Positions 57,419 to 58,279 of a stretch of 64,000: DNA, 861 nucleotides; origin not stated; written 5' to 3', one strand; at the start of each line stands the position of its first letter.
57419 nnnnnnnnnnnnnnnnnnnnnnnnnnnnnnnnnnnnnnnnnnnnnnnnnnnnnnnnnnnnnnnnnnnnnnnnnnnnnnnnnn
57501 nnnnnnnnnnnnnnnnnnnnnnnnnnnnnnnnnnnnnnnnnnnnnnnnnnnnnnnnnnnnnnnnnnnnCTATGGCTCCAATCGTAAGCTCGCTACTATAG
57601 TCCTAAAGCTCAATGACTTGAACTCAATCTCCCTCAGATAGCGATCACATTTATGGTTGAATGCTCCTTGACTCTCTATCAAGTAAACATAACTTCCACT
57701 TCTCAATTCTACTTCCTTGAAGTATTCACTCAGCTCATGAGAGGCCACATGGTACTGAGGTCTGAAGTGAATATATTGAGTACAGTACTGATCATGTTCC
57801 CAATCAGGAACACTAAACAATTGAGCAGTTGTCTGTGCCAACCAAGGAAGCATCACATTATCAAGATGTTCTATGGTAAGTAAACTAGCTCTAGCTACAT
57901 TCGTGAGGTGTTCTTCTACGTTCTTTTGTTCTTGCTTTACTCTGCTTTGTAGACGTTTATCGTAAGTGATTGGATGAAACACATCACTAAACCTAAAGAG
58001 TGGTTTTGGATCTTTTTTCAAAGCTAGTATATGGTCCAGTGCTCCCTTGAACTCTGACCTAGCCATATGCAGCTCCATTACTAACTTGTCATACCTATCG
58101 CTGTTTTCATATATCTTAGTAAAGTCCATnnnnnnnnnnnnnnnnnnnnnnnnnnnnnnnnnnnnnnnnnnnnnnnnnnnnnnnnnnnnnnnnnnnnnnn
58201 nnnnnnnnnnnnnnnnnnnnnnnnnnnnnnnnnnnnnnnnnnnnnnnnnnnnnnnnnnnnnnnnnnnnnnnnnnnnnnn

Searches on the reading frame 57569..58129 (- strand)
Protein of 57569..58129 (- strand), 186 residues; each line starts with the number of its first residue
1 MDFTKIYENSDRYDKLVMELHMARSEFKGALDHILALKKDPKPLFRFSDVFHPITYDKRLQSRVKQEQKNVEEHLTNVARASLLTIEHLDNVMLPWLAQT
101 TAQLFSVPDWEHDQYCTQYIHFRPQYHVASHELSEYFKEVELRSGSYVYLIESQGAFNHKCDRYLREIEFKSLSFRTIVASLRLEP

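Call 10: search_protein_families(library=phrogs, proteins=[window:57569-58129:-], max_evalue=0.001)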
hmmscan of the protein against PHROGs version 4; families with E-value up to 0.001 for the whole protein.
window:57569-58129:- (186 aa): 0 families

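Call 11: search_protein_families(library=pfam, proteins=[window:57569-58129:-], max_evalue=0.001)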
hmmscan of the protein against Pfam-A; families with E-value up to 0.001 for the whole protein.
window:57569-58129:- (186 aa): 0 families

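Call 12: search_dna_similar(query=window:57569-58129:-, collection=phages, mode=protein, max_rows=20, max_evalue=0.001)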
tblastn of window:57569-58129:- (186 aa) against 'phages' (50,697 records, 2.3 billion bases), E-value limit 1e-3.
No match.

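Call 15: find_related_loci(query=window:57569-58129:-, collection=viral_contigs, flank=4000)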
Query window:57569-58129:- (186 aa) in viral_contigs; peptide patterns used: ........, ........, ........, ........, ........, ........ (x = any residue, [..] = any of these).
16 stretches matched a pattern, but none encodes a relative of the query by tblastn (E <= 1e-3).

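Call 17: find_encoding_contigs(protein=window:57569-58129:-, flank=3000, max_places=6)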
Protein window:57569-58129:- (186 aa): 1 contig read that carries it; 1 place shown.
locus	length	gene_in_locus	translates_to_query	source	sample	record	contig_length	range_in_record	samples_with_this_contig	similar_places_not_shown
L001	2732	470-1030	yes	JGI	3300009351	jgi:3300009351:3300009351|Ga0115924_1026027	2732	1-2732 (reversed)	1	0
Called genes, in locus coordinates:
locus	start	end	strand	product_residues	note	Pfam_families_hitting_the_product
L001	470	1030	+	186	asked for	-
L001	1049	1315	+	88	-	-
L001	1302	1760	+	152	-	-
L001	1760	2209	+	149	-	-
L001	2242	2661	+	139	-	PF00085:Thioredoxin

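Call 20: find_homologous_proteins(query=window:57569-58129:-, max_evalue=0.001)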
Query window:57569-58129:- (186 aa): 15 proteins with E <= 0.001 among 40 candidates.
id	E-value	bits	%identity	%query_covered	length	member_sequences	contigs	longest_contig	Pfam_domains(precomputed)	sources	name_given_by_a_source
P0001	2.1e-117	407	97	100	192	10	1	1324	-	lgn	-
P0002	2.7e-106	371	88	100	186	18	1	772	-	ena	-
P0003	4.1e-102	357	86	100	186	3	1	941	-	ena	-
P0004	5.0e-101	354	83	100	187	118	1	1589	-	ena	-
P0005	7.9e-101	353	84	100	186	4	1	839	-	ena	-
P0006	2.2e-84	299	72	100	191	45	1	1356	-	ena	-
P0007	5.3e-83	295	70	100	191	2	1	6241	-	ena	-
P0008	1.5e-82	293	71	100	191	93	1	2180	-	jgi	jgi:hypothetical protein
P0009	9.6e-80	284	67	100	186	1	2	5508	-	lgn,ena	-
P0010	2.8e-76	273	67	100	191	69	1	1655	-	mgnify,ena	mgnify:FL=1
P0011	4.3e-75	269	63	99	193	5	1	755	-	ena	-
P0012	1.6e-72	261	62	100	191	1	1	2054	-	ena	-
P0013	2.8e-71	257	62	100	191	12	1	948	-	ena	-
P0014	6.8e-49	184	59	76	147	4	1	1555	-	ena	-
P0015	7.3e-39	151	63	60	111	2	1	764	-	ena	-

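Call 21: find_encoding_contigs(protein=P0007, flank=4000, max_places=4)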
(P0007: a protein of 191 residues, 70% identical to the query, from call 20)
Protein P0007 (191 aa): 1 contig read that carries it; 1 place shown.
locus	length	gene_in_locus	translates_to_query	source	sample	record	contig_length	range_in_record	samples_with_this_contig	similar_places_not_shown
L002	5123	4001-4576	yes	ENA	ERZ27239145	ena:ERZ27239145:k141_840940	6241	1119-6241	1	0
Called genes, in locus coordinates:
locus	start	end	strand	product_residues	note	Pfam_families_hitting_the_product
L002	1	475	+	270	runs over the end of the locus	-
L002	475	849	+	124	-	-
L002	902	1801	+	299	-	PF11397:GlcNAc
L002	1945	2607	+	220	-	-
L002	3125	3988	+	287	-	-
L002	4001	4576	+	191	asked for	-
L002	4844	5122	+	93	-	?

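Call 22: find_encoding_contigs(protein=P0009, flank=4000, max_places=4)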
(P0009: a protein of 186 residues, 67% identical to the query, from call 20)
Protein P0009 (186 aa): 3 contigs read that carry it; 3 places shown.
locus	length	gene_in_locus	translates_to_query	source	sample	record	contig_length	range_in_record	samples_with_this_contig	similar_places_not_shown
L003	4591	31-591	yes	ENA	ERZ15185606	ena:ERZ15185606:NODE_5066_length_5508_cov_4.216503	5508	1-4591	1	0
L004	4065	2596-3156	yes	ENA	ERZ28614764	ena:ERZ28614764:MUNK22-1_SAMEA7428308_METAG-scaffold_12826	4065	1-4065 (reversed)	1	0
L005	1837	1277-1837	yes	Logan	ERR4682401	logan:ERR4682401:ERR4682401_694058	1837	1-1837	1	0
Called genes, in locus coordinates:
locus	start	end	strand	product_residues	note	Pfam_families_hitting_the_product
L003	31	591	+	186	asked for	-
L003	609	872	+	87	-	-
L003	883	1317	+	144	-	-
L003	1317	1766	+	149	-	-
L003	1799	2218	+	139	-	PF00085:Thioredoxin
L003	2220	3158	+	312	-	-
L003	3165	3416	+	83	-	-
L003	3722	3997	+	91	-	-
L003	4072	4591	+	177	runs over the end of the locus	-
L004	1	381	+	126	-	?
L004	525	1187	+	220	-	-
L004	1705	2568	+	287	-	-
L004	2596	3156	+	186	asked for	-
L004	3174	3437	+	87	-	-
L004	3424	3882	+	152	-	-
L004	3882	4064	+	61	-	?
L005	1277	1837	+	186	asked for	?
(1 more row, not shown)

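Call 23: find_encoding_contigs(protein=P0008, flank=4000, max_places=4)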
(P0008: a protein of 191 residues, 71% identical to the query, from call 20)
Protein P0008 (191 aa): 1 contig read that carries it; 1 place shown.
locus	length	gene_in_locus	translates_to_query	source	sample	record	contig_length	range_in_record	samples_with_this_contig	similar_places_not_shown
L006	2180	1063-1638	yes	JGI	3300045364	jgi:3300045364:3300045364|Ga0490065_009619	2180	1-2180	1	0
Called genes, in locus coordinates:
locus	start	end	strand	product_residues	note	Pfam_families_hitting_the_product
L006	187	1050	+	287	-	-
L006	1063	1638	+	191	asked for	-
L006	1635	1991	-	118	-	-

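Call 24: find_encoding_contigs(protein=P0012, flank=4000, max_places=4)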
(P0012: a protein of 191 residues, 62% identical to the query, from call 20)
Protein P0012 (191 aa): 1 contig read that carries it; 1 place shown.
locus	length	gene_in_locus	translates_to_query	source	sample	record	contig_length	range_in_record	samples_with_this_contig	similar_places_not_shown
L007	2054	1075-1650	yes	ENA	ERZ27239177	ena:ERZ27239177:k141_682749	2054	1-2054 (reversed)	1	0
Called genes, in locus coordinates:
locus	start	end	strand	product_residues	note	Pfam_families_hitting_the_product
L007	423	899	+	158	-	PF20329:DUF6624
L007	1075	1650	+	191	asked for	-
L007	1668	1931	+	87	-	-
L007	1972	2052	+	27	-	?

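Call 27: search_protein_families(library=pfam, proteins=[L002:3125-3988:+, L004:1705-2568:+, L007:423-899:+], max_evalue=0.01)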
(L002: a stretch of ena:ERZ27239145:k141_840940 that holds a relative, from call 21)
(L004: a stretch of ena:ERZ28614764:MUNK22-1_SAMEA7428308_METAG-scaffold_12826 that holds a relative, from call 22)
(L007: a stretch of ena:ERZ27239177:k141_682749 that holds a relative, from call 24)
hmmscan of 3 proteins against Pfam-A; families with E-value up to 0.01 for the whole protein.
L002:3125-3988:+ (287 aa): 0 families

L004:1705-2568:+ (287 aa): 0 families

L007:423-899:+ (158 aa): 1 family
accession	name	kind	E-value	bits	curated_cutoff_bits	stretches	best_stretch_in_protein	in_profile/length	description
PF20329.3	DUF6624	-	1.9e-10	40.9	27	1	32-153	38-161/173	Family of unknown function (DUF6624)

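Call 99: search_solved_structures(query=A6, max_evalue=1)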
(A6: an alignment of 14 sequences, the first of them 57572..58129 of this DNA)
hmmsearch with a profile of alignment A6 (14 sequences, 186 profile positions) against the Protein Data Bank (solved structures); distinct sequences matched with E-value up to 1: 4.
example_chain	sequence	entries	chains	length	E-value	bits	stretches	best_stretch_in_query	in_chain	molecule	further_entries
2f66_C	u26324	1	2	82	0.26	14.1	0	111-142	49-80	Protein SRN2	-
2caz_C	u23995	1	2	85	0.29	14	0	111-142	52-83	PROTEIN SRN2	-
2p22_C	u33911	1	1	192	0.42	13.5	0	111-141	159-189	Protein SRN2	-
3fkq_A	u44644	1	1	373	0.53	13.1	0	15-73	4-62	NtrC-like two-domain protein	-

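Call 100: search_protein_families(library=padloc, proteins=[window:57572-58129:-, L002:3125-3985:+], max_evalue=0.01)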
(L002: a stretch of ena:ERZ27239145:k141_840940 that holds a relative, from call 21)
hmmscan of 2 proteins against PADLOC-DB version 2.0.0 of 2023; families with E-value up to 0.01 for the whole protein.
window:57572-58129:- (186 aa): 0 families

L002:3125-3985:+ (287 aa): 0 families

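Call 102: predict_structure(alignment_id=A6)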
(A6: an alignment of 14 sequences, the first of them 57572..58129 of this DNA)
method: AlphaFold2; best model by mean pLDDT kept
length: 186 residues; sequences in the alignment: 14
mean_pLDDT: 82.6   pTM: 0.76
mean pLDDT of the five models: 82.6, 81.9, 64.4, 59.5, 55.3
residues with pLDDT >= 90: 34; 70-90: 132; 50-70: 15; < 50: 5
segments of 3 or more residues with pLDDT < 50: 145-148
pLDDT, mean of each block of 10 residues (from residue 1): 84 91 88 85 86 86 86 82 89 91 90 89 78 78 53 69 87 84 64
secondary structure, 60 per line:
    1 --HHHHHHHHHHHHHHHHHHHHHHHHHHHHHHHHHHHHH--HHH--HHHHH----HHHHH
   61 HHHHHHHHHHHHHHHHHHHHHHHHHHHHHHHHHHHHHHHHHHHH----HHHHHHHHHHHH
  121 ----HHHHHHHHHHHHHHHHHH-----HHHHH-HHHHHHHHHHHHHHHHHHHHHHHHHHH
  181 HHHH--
elements in order: H3-39 H47-51 H56-104 H109-120 H125-142 H148-152 H154-184

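Call 104: fold_search(model_id=the predicted structure, library=pdb)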
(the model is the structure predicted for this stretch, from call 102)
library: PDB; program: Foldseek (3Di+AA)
matches with E <= 10: 495; with E <= 0.001: 0
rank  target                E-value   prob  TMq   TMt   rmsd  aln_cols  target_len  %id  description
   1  8gl3                  1.5e-01  0.97  0.45  0.45   9.4       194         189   14  De novo design of monomeric helical bundles for pH-controlled membrane lysis (released 2023-09-06)
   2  6nuq                  1.8e-01  0.90  0.38  0.17   9.0       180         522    8  Stat3 Core in complex with compound SI109 (released 2019-12-04)
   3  7jh6_A                1.8e-01  0.69  0.32  0.34  12.7       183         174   12  De novo designed two-domain di-Zn(II) and porphyrin-binding protein (released 2020-12-09)
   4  3o42_A                2.2e-01  0.92  0.43  0.41  18.3       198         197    9  Complex of an alpha/beta-peptide based on the gp41 CHR domain bound to gp41-5 (released 2011-08-24)
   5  1bg1_A                2.2e-01  0.72  0.31  0.14   9.4       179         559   10  TRANSCRIPTION FACTOR STAT3B/DNA COMPLEX (released 1999-01-13)
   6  4dzu_A                2.3e-01  0.91  0.41  0.41  18.9       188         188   10  Complex of 3-alpha bound to gp41-5 (released 2012-05-02)
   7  1szi                  2.5e-01  0.69  0.26  0.26  11.0       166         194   12  Crystal Structure of the C-terminus of TIP47 (released 2004-07-27)
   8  7sqc_1Y               2.5e-01  0.25  0.21  0.17  32.4       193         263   16  Ciliary C1 central pair apparatus isolated from Chlamydomonas reinhardtii (released 2022-04-13)
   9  9iga_A                2.7e-01  0.82  0.35  0.16  10.4       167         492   12  Beta-hairpin macrocyclic peptide in complex with STAT1 (released 2026-02-18)
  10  9ifx_A                2.8e-01  0.82  0.36  0.16  10.0       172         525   13  Beta-hairpin macrocyclic peptide in complex with STAT1 (released 2026-02-18)
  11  7xge_A                2.8e-01  0.51  0.25  0.27  11.4       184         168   11  Crystal structure of MCL-1 in complex with computationally designed inhibitor protein (released 2022-07-20)
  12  7nuf_A                3.5e-01  0.47  0.29  0.14  10.1       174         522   11  Vaccinia virus protein 018 in complex with STAT1 (released 2021-07-28)
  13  6qhd_A                3.6e-01  0.54  0.32  0.16   9.7       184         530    9  Lysine acetylated and tyrosine phosphorylated STAT3 in a complex with DNA (released 2019-06-19)
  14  9s97_B                3.8e-01  0.35  0.28  0.28  18.0       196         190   15  CdvB2 filament - low twist (released 2026-01-28)
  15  3ma9_A                4.0e-01  0.82  0.44  0.42  18.5       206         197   11  Crystal structure of gp41 derived protein complexed with fab 8066 (released 2010-12-01)
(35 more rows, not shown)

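Call 105: search_protein_families(library=phrogs, proteins=[L002:3125-3985:+], max_evalue=0.01)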
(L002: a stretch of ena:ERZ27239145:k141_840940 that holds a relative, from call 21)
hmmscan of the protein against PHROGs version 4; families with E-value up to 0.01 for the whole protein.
L002:3125-3985:+ (287 aa): 13 families
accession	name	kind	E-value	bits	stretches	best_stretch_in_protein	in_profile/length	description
phrog_3377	-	DNA, RNA and nucleotide metabolism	1.4e-61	208.7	2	81-218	8-146/196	HNH endonuclease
phrog_374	-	DNA, RNA and nucleotide metabolism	2.2e-58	199.5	1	17-265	204-461/617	HNH endonuclease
phrog_8790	-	DNA, RNA and nucleotide metabolism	2.2e-39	136.8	1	66-191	3-121/241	restriction endonuclease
phrog_2081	-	DNA, RNA and nucleotide metabolism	1.3e-25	91.5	1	69-171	94-199/433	HNH endonuclease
phrog_953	-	DNA, RNA and nucleotide metabolism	4e-14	53.8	1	75-169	212-307/420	HNH endonuclease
phrog_1065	-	unknown function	1.1e-09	39.5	1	166-270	48-146/192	-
phrog_3322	-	DNA, RNA and nucleotide metabolism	0.00019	22.3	1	138-159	105-126/162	endonuclease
phrog_26731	-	unknown function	0.00043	21.7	0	172-205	6-39/107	-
phrog_4578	-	DNA, RNA and nucleotide metabolism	0.00094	20.1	1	134-169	26-61/130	HNH endonuclease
phrog_3118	-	DNA, RNA and nucleotide metabolism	0.001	19.6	1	124-160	55-90/287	HNH endonuclease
phrog_28742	-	unknown function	0.0023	19.1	1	95-169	31-107/165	-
phrog_1035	-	DNA, RNA and nucleotide metabolism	0.006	17.5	1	134-161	172-205/271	endonuclease VII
phrog_201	-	DNA, RNA and nucleotide metabolism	0.0077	16.6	0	244-269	32-57/291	Panton-Valentine leukocicin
